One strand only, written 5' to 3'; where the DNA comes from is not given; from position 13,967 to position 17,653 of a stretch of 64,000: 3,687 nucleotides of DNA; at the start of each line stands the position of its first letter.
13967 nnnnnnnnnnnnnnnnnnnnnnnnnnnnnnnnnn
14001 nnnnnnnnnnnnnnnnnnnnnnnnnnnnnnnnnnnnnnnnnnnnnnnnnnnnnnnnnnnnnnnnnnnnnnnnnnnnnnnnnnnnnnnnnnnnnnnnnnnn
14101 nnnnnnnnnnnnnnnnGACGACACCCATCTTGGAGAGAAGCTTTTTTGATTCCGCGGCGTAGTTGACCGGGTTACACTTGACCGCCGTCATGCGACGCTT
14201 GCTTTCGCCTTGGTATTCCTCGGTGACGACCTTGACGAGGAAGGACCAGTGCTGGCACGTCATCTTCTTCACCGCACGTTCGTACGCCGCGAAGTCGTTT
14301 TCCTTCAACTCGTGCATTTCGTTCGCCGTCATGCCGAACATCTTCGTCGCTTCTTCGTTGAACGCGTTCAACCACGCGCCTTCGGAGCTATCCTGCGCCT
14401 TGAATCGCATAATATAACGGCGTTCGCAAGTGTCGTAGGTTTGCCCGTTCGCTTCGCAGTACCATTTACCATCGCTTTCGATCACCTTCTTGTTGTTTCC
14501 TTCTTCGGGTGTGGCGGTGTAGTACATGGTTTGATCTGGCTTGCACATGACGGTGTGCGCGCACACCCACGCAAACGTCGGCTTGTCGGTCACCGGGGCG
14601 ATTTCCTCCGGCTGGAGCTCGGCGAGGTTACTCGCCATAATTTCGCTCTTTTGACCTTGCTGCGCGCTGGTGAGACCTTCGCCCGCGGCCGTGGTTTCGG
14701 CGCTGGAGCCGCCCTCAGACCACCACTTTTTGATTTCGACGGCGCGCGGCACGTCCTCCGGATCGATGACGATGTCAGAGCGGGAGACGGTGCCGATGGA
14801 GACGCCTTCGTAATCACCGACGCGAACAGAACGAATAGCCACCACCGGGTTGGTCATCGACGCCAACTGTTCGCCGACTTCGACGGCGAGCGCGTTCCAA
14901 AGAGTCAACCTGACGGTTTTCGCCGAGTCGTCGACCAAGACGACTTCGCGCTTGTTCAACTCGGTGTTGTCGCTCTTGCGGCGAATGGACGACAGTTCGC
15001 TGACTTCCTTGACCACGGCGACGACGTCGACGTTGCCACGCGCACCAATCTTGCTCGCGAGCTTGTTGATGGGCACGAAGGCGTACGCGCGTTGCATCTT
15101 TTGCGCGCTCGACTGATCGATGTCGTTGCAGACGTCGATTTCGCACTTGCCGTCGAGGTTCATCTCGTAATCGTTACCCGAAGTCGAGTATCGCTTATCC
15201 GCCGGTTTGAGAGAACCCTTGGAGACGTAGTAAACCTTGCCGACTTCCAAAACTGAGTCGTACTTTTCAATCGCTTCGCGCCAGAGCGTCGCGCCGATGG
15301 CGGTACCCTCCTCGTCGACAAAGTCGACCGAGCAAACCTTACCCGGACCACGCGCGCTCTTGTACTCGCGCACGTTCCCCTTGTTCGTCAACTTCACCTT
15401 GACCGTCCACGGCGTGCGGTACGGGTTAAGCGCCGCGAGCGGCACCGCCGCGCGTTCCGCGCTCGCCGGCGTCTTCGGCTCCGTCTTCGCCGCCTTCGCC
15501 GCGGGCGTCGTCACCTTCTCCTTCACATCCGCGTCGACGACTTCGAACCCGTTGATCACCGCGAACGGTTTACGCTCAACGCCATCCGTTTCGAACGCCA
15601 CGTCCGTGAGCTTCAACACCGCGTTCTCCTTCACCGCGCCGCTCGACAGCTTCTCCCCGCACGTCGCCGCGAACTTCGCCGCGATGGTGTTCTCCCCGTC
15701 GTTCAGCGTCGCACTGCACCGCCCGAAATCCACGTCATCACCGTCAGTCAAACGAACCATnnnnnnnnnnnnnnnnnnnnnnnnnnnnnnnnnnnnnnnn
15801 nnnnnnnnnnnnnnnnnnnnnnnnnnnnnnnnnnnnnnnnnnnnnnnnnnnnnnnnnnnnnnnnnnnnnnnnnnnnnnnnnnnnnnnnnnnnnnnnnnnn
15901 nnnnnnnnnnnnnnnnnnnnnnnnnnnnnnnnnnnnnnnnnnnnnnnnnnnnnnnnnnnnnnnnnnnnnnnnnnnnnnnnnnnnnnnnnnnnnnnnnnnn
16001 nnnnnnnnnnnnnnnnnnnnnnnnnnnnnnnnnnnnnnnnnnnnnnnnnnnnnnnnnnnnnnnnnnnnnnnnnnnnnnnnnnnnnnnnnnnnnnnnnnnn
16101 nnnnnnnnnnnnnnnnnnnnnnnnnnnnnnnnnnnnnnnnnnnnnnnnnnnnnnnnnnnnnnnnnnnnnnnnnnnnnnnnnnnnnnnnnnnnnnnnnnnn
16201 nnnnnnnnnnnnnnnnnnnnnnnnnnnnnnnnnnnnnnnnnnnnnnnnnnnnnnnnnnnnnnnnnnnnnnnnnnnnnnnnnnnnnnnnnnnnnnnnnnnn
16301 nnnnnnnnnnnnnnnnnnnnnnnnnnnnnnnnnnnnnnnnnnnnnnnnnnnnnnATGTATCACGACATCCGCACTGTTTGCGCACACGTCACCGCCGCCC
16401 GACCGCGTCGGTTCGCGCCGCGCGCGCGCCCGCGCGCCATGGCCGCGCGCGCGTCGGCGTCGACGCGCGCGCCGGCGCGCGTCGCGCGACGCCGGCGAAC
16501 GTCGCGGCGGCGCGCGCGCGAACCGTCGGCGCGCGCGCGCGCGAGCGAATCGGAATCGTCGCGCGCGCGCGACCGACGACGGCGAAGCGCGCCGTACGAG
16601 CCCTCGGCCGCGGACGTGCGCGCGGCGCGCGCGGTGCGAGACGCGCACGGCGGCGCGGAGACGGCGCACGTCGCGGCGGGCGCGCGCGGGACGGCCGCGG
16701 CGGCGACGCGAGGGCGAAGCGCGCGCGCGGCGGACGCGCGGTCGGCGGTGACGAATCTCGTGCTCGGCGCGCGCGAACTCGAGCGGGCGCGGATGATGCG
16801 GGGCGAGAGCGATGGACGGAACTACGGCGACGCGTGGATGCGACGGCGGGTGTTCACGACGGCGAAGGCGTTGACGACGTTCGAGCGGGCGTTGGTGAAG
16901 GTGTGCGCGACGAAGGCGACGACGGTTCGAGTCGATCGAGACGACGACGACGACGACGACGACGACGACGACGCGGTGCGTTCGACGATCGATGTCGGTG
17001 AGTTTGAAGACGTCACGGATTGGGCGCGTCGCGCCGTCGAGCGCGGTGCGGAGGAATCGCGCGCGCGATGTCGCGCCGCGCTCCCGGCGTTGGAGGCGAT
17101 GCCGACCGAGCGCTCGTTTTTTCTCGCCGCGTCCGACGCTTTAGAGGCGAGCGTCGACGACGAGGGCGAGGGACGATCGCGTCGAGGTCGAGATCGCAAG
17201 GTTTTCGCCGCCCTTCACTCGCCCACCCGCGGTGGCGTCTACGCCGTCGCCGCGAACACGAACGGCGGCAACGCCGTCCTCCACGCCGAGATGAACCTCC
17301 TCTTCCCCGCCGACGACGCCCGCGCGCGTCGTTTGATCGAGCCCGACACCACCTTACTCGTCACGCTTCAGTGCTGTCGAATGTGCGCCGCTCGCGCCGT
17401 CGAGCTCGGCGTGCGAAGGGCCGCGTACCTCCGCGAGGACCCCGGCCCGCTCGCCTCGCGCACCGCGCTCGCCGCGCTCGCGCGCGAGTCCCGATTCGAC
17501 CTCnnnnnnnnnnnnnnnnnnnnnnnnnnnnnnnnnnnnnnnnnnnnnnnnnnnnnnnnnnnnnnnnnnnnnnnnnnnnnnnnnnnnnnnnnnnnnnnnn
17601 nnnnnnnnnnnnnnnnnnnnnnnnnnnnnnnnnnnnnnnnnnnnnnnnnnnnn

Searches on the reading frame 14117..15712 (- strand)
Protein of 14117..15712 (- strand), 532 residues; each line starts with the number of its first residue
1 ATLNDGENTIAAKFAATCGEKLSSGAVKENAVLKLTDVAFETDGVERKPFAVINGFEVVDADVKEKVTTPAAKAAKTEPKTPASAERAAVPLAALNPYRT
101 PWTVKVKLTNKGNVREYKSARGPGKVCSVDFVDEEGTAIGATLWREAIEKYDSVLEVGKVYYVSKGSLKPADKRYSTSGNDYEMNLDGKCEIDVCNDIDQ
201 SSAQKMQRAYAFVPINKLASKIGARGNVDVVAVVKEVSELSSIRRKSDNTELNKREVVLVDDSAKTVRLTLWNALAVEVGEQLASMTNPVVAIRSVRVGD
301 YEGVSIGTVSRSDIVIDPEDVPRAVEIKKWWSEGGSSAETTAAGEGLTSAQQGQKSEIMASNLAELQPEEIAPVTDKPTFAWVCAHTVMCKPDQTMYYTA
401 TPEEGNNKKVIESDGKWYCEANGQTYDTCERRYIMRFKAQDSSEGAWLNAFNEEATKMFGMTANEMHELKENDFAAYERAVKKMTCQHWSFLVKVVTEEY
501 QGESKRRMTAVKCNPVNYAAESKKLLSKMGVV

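Call 62: find_related_loci(query=window:14117-15712:-, collection=metagenome_contigs, flank=10000)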
Query window:14117-15712:- (532 aa) in metagenome_contigs; peptide patterns used: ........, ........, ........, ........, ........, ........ (x = any residue, [..] = any of these).
88 stretches matched a pattern; 13 encode a relative of the query (tblastn E <= 1e-3); 13 distinct loci.
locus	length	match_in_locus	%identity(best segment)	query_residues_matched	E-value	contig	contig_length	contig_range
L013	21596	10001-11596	100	1-532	0e+0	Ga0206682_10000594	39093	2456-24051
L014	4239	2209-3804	100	1-532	0e+0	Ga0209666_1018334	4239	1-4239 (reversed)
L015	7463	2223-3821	83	1-532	0e+0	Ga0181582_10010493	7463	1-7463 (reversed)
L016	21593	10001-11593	82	1-532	0e+0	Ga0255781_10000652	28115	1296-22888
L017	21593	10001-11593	82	1-532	0e+0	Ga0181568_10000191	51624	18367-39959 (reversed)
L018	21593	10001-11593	82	1-532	0e+0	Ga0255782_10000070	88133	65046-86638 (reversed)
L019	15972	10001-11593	82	1-532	0e+0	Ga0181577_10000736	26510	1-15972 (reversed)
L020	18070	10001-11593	82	1-532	0e+0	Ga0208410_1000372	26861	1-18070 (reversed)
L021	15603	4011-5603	82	1-532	0e+0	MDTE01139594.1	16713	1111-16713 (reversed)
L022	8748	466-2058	82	1-532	0e+0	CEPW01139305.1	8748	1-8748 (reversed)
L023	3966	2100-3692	82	1-532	0e+0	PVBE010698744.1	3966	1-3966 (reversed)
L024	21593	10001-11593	81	1-532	0e+0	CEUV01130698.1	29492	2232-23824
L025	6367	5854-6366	86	1-176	2e-90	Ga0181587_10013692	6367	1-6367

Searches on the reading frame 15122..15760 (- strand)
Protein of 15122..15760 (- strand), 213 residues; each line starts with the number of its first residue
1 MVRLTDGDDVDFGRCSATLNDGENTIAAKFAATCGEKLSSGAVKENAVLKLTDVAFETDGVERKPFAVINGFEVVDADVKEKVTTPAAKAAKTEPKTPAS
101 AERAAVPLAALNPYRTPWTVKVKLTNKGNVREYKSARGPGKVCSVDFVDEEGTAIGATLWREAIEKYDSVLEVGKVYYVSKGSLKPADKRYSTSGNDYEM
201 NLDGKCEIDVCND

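Call 40: search_protein_families(library=pfam, max_evalue=0.01, proteins=[window:15122-15760:-])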
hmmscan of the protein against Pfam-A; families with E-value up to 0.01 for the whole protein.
seq(213 aa): 3 families
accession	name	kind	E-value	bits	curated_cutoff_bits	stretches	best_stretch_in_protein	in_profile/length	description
PF02721.21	DUF223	-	2.4e-08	34.7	24.6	1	108-202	5-95/104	Domain of unknown function DUF223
PF01336.31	tRNA_anti-codon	-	2.6e-07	30.9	27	1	127-199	10-73/75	OB-fold nucleic acid binding domain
PF04057.18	Rep-A_N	-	0.01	16.3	26.7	0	14-75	39-99/101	Replication factor-A protein 1, N-terminal domain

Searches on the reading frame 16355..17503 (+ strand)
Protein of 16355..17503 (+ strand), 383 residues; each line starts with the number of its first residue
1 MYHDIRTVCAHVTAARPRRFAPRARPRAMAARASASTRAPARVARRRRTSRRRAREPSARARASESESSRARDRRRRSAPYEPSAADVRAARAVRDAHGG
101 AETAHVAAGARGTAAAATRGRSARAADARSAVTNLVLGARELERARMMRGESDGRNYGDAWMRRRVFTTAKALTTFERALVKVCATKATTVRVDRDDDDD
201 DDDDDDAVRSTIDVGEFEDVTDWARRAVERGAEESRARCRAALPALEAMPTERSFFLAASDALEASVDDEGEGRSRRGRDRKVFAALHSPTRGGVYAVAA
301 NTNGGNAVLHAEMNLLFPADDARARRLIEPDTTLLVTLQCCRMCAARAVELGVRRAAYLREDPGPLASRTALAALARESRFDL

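Call 40: search_protein_families(library=pfam, max_evalue=0.01, proteins=[window:16355-17503:+])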
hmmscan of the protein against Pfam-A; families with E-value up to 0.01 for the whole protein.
window:16355-17503:+ (383 aa): 3 families
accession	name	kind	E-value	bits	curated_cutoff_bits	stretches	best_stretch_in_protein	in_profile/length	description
PF14439.12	Bd3614-deam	-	2.5e-44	150.3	38.5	1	274-382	1-112/113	Bd3614-like deaminase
PF00383.29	dCMP_cyt_deam_1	-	1.2e-07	32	25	1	292-358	34-100/102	Cytidine and deoxycytidylate deaminase zinc-binding region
PF14437.12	MafB19-deam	-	0.0002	21.7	27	1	287-361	28-102/142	MafB19-like deaminase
